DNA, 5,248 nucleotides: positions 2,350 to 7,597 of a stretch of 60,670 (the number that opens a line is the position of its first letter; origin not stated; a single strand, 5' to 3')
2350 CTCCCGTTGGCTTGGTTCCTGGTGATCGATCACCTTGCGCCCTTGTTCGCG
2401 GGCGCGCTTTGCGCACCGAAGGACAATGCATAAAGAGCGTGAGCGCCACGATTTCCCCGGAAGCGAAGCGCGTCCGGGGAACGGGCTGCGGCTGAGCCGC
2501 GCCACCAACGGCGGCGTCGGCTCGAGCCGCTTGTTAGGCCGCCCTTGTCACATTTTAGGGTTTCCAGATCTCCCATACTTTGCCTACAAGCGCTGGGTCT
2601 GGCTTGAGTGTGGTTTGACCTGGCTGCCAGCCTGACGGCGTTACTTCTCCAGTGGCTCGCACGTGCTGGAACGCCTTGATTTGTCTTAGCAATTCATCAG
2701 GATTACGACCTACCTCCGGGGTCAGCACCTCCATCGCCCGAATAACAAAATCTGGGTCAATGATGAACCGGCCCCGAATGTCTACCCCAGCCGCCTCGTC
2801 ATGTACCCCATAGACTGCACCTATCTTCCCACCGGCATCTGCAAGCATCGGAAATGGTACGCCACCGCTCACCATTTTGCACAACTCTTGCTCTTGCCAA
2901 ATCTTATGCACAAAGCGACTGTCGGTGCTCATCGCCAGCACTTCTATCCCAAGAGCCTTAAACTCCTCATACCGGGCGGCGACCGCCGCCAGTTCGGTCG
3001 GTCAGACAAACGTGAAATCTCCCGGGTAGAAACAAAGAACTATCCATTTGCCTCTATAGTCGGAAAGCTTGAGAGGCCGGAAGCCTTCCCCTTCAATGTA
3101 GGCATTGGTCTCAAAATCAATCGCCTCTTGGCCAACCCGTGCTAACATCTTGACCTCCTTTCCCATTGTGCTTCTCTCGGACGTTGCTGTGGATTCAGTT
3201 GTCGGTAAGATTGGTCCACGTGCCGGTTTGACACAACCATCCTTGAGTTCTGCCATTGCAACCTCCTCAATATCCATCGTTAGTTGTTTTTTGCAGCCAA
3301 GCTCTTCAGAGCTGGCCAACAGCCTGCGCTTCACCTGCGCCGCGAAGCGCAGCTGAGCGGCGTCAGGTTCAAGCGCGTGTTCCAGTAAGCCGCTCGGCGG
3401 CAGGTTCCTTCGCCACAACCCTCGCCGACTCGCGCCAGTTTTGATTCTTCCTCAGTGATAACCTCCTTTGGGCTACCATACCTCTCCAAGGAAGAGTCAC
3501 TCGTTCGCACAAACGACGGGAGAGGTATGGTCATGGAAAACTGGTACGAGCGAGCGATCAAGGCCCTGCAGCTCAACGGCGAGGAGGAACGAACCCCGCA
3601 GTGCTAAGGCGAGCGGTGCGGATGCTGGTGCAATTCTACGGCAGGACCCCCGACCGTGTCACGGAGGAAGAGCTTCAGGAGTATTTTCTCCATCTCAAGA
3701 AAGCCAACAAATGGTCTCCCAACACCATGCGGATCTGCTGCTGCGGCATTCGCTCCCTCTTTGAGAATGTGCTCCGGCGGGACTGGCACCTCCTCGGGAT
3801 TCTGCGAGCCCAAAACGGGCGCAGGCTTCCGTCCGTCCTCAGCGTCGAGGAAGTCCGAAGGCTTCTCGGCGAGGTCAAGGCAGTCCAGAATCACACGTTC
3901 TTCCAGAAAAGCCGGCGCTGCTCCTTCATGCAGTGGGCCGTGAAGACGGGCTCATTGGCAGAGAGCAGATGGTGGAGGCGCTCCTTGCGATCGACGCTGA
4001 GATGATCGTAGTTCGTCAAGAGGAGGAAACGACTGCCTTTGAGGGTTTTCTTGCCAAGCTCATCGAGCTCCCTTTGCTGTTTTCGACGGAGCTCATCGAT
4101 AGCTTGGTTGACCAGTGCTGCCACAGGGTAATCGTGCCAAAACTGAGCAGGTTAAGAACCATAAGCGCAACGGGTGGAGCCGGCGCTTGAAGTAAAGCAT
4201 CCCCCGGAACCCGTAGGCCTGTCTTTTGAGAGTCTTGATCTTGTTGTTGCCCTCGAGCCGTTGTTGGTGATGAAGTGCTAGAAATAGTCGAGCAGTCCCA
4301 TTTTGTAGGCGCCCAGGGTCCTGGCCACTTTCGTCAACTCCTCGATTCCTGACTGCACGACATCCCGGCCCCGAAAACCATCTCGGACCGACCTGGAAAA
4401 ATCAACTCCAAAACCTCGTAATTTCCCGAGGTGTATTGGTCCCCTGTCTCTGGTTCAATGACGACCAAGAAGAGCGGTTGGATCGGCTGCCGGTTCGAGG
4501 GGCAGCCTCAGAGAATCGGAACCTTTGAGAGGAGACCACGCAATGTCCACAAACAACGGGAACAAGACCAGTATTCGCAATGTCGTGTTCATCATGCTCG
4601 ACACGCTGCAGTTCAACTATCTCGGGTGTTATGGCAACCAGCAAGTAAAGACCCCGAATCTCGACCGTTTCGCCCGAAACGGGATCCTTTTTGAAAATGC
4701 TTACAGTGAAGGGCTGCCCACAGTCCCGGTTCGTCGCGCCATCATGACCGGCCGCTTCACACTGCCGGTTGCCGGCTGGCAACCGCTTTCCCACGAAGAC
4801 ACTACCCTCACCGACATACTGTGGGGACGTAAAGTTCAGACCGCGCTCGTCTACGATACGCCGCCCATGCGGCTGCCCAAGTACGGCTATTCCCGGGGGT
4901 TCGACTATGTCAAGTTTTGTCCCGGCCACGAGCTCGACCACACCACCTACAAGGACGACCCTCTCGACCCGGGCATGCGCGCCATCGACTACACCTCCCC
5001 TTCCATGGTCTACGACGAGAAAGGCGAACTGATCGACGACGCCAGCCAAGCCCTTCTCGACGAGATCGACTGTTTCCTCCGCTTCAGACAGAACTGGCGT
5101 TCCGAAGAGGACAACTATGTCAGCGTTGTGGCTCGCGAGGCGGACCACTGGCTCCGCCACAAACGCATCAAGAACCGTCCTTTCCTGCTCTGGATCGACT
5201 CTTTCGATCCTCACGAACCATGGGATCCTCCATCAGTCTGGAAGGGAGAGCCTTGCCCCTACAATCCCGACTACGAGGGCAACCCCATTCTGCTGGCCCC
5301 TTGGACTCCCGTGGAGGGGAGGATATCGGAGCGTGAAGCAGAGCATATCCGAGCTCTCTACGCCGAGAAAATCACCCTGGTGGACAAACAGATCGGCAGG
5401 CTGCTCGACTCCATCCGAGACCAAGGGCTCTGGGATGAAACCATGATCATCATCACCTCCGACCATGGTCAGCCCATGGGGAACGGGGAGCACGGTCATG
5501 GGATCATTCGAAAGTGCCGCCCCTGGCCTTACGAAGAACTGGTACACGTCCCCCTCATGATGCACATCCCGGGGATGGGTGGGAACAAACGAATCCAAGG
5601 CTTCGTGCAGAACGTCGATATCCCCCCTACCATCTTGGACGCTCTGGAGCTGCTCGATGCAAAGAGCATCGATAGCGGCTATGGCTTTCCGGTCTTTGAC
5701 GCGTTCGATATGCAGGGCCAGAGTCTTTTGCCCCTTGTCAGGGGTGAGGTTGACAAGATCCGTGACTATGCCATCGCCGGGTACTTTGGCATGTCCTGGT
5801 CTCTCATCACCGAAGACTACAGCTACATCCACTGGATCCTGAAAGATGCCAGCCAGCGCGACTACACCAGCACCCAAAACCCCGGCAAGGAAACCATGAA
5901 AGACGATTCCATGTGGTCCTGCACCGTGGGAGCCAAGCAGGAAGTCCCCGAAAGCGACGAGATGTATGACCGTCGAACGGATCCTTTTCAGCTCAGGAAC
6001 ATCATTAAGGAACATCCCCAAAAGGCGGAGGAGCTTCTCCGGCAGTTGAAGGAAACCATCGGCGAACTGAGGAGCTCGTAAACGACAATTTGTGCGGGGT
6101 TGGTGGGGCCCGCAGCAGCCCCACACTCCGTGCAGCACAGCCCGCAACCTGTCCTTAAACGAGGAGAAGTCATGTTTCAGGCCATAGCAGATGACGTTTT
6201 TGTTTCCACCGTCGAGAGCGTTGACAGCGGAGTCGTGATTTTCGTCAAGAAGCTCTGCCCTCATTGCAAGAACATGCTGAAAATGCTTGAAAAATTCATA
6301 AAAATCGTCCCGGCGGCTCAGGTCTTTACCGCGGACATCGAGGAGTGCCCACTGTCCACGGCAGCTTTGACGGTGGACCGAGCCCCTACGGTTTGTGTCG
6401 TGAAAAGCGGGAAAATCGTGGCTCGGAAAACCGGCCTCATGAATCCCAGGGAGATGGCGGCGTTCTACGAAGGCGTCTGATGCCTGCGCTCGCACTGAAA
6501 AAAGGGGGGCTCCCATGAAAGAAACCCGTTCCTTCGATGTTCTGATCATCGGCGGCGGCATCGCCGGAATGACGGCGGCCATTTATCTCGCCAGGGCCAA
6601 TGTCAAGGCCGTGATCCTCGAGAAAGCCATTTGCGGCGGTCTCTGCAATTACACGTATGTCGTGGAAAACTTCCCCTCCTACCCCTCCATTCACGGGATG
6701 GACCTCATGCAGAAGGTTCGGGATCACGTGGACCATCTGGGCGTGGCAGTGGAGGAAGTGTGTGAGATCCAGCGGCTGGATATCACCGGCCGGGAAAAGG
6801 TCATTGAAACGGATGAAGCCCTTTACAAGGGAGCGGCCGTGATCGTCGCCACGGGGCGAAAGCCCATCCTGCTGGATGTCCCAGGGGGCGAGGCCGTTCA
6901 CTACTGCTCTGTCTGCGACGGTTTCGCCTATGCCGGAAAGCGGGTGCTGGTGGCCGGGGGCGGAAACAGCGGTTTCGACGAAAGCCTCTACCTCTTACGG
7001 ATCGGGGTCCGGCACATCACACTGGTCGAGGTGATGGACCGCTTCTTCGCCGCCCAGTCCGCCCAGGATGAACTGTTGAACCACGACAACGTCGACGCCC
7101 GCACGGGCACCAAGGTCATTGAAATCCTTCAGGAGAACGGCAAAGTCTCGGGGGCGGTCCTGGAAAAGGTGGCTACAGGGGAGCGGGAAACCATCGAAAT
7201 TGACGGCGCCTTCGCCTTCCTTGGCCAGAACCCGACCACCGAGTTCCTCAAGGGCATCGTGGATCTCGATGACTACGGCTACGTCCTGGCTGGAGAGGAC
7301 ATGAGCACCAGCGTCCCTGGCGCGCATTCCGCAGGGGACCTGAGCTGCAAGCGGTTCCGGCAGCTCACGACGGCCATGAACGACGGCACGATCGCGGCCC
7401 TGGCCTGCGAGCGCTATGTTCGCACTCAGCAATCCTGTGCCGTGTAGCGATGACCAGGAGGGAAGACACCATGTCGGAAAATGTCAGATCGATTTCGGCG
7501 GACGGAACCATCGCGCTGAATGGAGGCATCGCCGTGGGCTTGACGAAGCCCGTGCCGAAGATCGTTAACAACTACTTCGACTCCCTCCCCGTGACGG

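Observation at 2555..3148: Peroxiredoxin split by the ORF caller is one selenoprotein: UGA sits exactly at the peroxidatic Cys codon, with a SECIS-like hairpin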

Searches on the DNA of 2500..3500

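Call 48: search_rna_families(source=window, start=2500, end=3500, threshold=evalue, max_evalue=10)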
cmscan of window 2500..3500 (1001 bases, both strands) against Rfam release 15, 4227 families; matches with E-value up to 10: 2.
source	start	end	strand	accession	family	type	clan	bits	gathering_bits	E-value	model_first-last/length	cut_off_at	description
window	3280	3358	-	RF00499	Parecho_CRE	Cis-reg;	-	15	55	4.7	1-116/116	no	Human parechovirus 1 (HPeV1) cis regulatory element (CRE)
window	2769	2829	+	RF01973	H19_2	Gene; lncRNA;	-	11.9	50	3.8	1-69/69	no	H19 conserved region 2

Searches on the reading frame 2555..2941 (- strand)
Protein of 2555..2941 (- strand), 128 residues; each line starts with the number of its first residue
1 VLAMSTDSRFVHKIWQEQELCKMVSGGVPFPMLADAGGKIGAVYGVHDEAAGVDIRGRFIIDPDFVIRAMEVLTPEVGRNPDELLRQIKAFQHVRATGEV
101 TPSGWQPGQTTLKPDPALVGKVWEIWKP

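Call 25: find_encoding_contigs(protein=window:2555-2941:-, flank=10000, max_places=6)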
Protein window:2555-2941:- (128 aa): no gene with exactly this product is on record in the collection.

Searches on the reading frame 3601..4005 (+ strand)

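Call 32: search_protein_families(library=pfam, max_evalue=0.00001, proteins=[window:3601-4005:+])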
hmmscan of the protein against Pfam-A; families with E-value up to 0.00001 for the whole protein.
window:3601-4005:+ (134 aa): 1 family
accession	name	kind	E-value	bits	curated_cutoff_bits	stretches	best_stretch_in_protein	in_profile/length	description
PF13495.12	Phage_int_SAM_4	-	3.5e-14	53.4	27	1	4-63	24-84/85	Phage integrase, N-terminal SAM-like domain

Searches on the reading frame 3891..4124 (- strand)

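Call 74: search_protein_families(library=pfam, max_evalue=0.001, proteins=[window:3891-4124:-])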
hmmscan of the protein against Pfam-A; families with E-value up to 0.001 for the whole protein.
window:3891-4124:- (77 aa): 1 family
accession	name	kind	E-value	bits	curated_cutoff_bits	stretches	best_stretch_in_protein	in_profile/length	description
PF01610.23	DDE_Tnp_ISL3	-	2.3e-15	57.5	23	1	3-75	88-160/240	Transposase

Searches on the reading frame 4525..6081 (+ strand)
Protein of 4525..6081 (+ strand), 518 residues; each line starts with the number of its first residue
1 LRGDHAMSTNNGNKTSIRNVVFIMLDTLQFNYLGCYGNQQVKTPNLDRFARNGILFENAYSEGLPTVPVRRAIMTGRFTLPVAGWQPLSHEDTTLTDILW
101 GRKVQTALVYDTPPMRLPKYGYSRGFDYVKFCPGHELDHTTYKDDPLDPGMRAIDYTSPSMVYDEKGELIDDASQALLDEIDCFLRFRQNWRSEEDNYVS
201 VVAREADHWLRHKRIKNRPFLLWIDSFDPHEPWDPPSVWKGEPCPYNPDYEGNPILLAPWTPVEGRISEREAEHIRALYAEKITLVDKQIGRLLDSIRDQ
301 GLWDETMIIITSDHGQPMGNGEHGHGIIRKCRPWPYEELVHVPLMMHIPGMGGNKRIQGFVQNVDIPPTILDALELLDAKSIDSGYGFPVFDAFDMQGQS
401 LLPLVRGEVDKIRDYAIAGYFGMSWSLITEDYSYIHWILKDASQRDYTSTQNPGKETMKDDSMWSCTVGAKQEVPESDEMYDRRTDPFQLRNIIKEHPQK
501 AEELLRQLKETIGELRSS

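Call 29: search_protein_families(library=pfam, max_evalue=0.00001, proteins=[window:4525-6081:+])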
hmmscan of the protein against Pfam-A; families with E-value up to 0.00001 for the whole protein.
window:4525-6081:+ (518 aa): 3 families
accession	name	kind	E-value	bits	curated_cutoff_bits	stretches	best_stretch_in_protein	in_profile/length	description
PF00884.28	Sulfatase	-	9.2e-44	150.4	25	1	18-374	1-299/301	Sulfatase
PF01663.27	Phosphodiest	-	3.4e-11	43.8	23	1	279-317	184-222/342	Type I phosphodiesterase / nucleotide pyrophosphatase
PF16347.10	SGSH_C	-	1.2e-10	42.2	29.3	0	334-422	10-86/154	N-sulphoglucosamine sulphohydrolase, C-terminal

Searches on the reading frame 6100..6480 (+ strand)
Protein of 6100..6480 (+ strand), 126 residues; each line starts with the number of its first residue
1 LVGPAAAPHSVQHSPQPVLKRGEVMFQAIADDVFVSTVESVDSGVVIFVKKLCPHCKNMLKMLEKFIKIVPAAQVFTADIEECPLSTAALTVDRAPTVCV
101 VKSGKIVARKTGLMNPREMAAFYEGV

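Call 74: search_protein_families(library=pfam, max_evalue=0.001, proteins=[window:6100-6480:+])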
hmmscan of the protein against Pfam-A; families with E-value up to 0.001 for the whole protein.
window:6100-6480:+ (126 aa): 1 family
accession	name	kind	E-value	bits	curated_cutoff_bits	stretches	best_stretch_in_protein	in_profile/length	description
PF00085.26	Thioredoxin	-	6.2e-09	36.2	23.5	1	29-121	5-99/103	Thioredoxin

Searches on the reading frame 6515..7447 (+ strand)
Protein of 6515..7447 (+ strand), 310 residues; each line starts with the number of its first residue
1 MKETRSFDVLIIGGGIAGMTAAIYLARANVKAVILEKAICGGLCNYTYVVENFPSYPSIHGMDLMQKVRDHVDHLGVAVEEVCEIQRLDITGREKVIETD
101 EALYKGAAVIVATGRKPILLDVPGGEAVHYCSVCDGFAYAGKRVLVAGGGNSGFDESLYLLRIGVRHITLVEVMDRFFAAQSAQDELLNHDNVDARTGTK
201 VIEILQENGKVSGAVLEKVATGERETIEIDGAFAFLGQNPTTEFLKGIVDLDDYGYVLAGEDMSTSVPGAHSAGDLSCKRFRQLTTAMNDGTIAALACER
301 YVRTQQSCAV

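Call 29: search_protein_families(library=pfam, max_evalue=0.00001, proteins=[window:6515-7447:+])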
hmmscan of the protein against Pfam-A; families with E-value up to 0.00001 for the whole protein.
window:6515-7447:+ (310 aa): 9 families
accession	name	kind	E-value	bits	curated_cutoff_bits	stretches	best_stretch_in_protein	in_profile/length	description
PF07992.20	Pyr_redox_2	-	1.9e-40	139.6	26.1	1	7-291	1-291/291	Pyridine nucleotide-disulphide oxidoreductase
PF13738.12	Pyr_redox_3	-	9.8e-24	84.6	30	1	58-274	77-305/305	Pyridine nucleotide-disulphide oxidoreductase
PF00070.33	Pyr_redox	-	8.4e-10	39.5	22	1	143-216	1-79/82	Pyridine nucleotide-disulphide oxidoreductase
PF00890.30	FAD_binding_2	-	9.1e-09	35.4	20.4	0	8-38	1-31/414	FAD binding domain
PF13450.12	NAD_binding_8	-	3.9e-08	33.9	21.9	1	11-67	1-54/68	NAD(P)-binding Rossmann-like domain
PF01266.30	DAO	-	1.5e-07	31.7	27.9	1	8-41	1-35/353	FAD dependent oxidoreductase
PF01946.23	Thi4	-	1.2e-06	28.4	26.2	1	6-42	17-54/235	Thi4 family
PF01494.25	FAD_binding_3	-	2.5e-06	27.4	22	0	7-37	2-32/349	FAD binding domain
PF12831.13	FAD_oxidored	-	4.1e-06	26.8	27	1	8-56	1-50/416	FAD dependent oxidoreductase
